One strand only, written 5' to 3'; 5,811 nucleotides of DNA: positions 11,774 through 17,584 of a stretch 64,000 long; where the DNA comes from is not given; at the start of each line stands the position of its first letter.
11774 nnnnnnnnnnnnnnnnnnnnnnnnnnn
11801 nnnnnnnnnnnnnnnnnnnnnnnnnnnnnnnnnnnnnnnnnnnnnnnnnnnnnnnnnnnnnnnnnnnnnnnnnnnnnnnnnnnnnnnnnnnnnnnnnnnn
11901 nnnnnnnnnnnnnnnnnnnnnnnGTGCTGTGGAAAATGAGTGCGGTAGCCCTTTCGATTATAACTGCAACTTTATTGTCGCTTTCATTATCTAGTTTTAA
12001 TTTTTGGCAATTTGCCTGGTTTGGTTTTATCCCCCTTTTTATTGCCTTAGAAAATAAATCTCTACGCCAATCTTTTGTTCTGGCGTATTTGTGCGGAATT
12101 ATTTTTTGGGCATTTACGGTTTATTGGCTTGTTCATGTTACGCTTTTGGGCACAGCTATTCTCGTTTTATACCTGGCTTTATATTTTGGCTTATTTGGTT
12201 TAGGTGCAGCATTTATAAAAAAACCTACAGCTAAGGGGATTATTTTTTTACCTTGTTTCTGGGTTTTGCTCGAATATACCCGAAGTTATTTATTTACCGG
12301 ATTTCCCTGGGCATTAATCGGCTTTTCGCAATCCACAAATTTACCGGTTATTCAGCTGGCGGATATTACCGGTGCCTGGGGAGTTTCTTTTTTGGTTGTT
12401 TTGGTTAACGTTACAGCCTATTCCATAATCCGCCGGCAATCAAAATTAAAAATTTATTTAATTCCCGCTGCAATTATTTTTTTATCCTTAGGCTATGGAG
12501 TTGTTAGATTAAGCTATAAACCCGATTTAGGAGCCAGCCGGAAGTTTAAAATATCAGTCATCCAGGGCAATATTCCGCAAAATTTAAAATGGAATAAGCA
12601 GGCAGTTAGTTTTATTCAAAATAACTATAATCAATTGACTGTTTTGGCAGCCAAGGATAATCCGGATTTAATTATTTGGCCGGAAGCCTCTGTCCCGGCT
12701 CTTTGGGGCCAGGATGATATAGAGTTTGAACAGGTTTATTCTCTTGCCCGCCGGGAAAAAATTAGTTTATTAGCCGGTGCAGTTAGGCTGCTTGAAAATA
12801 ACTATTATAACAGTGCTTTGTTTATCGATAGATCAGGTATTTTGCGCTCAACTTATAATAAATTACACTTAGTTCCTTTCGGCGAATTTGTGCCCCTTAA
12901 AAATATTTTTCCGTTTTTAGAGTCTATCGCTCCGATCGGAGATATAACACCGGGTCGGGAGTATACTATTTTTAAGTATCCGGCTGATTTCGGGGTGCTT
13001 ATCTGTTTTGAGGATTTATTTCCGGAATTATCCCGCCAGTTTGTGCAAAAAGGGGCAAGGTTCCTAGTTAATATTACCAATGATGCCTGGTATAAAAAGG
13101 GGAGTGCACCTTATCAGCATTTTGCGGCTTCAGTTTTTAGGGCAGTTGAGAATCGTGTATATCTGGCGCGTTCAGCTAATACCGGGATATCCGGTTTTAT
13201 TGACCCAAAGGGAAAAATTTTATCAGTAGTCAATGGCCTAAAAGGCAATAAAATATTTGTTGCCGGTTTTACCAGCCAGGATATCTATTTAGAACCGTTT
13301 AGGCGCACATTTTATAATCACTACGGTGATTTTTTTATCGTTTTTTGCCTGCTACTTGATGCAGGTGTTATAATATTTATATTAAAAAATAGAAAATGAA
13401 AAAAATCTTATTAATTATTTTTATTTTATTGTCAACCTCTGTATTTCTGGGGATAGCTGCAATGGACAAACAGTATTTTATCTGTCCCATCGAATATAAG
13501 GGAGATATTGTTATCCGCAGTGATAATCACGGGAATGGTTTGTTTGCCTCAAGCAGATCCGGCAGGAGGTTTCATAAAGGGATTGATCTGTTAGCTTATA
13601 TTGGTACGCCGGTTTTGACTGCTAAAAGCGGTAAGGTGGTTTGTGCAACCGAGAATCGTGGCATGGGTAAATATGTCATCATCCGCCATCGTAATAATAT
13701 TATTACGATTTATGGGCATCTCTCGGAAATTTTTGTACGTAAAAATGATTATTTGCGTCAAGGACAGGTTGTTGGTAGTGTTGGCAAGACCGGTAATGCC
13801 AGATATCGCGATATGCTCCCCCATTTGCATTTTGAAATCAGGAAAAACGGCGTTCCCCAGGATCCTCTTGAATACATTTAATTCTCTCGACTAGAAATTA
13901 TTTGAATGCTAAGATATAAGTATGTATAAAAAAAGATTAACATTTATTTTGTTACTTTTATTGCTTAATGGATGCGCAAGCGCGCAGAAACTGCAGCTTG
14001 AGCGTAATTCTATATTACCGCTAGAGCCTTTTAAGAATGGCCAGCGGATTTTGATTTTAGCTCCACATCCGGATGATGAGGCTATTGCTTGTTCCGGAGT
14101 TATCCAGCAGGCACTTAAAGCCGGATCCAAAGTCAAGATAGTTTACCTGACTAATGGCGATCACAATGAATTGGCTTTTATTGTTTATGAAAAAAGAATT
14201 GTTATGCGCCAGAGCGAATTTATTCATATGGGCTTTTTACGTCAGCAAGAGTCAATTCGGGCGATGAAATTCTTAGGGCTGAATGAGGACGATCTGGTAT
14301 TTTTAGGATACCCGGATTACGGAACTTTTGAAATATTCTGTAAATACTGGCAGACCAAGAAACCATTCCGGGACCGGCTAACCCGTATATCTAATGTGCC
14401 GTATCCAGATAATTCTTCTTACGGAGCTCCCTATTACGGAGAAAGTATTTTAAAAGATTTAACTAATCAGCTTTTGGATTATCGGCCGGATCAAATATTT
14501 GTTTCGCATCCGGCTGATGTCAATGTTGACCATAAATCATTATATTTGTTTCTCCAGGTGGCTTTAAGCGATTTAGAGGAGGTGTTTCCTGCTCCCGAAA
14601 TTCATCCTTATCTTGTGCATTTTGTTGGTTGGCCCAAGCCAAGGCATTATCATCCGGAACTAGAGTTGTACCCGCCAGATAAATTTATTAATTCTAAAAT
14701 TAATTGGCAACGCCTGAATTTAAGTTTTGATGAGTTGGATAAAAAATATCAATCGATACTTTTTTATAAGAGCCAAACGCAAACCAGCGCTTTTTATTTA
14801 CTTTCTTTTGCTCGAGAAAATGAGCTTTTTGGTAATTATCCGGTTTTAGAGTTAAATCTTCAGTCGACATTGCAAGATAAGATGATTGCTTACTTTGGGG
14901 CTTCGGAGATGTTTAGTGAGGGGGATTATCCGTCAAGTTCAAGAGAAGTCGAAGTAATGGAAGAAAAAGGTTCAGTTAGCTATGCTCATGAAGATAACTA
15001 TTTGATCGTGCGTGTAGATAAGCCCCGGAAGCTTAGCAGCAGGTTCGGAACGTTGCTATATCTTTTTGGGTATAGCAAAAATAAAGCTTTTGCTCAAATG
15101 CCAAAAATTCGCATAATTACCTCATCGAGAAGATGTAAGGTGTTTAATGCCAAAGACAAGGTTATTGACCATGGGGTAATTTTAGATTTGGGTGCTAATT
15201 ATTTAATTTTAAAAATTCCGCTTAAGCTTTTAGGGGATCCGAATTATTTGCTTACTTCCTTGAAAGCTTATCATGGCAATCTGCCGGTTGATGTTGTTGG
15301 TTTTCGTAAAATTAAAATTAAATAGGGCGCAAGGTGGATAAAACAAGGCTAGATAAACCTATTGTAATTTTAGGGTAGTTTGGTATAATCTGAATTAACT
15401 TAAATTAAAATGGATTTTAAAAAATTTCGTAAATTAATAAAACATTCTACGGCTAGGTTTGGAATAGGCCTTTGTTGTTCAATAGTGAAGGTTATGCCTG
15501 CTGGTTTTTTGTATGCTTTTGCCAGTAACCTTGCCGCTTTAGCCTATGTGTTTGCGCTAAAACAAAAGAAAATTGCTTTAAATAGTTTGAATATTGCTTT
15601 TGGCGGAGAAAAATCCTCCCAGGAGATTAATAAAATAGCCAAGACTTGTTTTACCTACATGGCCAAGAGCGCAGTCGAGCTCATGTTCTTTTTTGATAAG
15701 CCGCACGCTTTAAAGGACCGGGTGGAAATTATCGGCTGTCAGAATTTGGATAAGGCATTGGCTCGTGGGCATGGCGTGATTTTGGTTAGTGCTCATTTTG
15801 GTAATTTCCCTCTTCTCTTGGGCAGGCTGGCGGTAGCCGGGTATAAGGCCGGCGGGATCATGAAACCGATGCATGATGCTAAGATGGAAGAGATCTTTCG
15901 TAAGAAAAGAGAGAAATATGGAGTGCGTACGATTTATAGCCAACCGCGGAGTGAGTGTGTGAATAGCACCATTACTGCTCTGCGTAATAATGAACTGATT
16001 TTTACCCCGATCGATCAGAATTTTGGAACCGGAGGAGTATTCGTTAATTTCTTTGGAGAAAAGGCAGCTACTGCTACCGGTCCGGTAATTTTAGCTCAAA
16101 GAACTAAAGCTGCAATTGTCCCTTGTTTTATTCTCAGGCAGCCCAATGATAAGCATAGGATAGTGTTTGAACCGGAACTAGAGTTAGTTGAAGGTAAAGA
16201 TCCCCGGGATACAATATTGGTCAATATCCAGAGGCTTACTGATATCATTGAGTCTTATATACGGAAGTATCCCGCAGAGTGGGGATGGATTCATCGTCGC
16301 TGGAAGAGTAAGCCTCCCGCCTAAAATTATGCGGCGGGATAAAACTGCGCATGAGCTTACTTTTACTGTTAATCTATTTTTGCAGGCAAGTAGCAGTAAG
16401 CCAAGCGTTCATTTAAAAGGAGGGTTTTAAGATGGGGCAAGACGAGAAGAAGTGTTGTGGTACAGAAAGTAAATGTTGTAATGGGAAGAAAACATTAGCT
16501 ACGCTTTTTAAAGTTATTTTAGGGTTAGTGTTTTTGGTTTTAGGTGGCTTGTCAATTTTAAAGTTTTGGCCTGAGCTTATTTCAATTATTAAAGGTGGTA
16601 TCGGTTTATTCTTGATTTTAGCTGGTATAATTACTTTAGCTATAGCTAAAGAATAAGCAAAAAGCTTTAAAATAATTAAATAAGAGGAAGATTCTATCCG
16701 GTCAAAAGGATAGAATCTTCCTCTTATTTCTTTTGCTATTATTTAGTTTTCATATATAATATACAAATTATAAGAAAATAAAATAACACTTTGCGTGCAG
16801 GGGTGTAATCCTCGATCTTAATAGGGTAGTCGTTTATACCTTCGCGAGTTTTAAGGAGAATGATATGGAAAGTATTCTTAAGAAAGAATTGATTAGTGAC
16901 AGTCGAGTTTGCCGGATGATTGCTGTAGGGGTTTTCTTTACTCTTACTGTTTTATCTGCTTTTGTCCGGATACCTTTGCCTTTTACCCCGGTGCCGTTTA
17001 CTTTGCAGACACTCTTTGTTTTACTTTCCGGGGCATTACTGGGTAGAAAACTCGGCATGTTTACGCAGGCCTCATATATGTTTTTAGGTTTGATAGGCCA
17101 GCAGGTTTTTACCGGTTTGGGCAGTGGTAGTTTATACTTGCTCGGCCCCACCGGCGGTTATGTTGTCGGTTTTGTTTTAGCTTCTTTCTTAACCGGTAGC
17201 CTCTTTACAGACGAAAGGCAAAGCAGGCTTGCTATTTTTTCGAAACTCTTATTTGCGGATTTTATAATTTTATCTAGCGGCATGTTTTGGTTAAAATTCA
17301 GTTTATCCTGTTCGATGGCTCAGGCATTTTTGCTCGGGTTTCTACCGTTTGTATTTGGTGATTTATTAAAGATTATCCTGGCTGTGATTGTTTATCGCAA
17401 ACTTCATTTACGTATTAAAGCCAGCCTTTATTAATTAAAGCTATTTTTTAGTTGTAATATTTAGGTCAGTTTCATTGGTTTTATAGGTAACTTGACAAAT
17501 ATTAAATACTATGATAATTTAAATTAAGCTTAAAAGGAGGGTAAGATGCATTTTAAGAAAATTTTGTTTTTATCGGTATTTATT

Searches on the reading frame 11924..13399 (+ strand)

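Call 52: search_protein_families(library=pfam, proteins=[window:11924-13399:+], max_evalue=0.00001)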
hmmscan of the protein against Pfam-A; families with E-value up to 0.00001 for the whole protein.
window:11924-13399:+ (491 aa): 2 families
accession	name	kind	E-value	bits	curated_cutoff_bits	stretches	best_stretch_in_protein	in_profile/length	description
PF20154.4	LNT_N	-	1.9e-38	132.6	27.1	1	15-163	2-158/159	Apolipoprotein N-acyltransferase N-terminal domain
PF00795.27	CN_hydrolase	-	5.6e-31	108.2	23.2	1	212-448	4-245/256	Carbon-nitrogen hydrolase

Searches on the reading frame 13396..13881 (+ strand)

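Call 52: search_protein_families(library=pfam, proteins=[window:13396-13881:+], max_evalue=0.00001)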
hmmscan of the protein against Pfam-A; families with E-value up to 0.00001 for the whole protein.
window:13396-13881:+ (161 aa): 1 family
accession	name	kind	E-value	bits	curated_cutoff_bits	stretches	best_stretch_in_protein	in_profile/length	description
PF01551.29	Peptidase_M23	-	1e-31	109.4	28.7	1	58-157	1-96/96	Peptidase family M23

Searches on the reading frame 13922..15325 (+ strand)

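Call 52: search_protein_families(library=pfam, proteins=[window:13922-15325:+], max_evalue=0.00001)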
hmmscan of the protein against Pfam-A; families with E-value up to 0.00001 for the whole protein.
window:13922-15325:+ (467 aa): 1 family
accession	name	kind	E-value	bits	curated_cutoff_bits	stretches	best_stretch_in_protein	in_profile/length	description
PF02585.22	PIG-L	-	2.8e-23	83.3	28.2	1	44-211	1-125/129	GlcNAc-PI de-N-acetylase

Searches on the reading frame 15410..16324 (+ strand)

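Call 52: search_protein_families(library=pfam, proteins=[window:15410-16324:+], max_evalue=0.00001)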
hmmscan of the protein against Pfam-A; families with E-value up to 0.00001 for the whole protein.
window:15410-16324:+ (304 aa): 1 family
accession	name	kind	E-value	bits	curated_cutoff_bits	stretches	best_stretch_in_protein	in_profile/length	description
PF03279.18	Lip_A_acyltrans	-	2.1e-50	172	22.3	1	13-299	14-294/295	Bacterial lipid A biosynthesis acyltransferase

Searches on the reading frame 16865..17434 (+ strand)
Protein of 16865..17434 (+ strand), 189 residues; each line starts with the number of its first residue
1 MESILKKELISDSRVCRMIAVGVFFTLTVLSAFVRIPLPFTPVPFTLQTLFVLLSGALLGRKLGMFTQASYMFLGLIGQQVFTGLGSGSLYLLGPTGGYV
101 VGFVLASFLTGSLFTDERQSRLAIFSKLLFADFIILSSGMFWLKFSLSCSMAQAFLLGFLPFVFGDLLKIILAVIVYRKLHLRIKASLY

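Call 52: search_protein_families(library=pfam, proteins=[window:16865-17434:+], max_evalue=0.00001)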
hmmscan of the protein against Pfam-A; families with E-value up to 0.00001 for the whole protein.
window:16865-17434:+ (189 aa): 1 family
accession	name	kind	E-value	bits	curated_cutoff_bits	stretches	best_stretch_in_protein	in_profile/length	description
PF02632.19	BioY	-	6.5e-38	130.3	25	1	40-181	1-139/140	BioY family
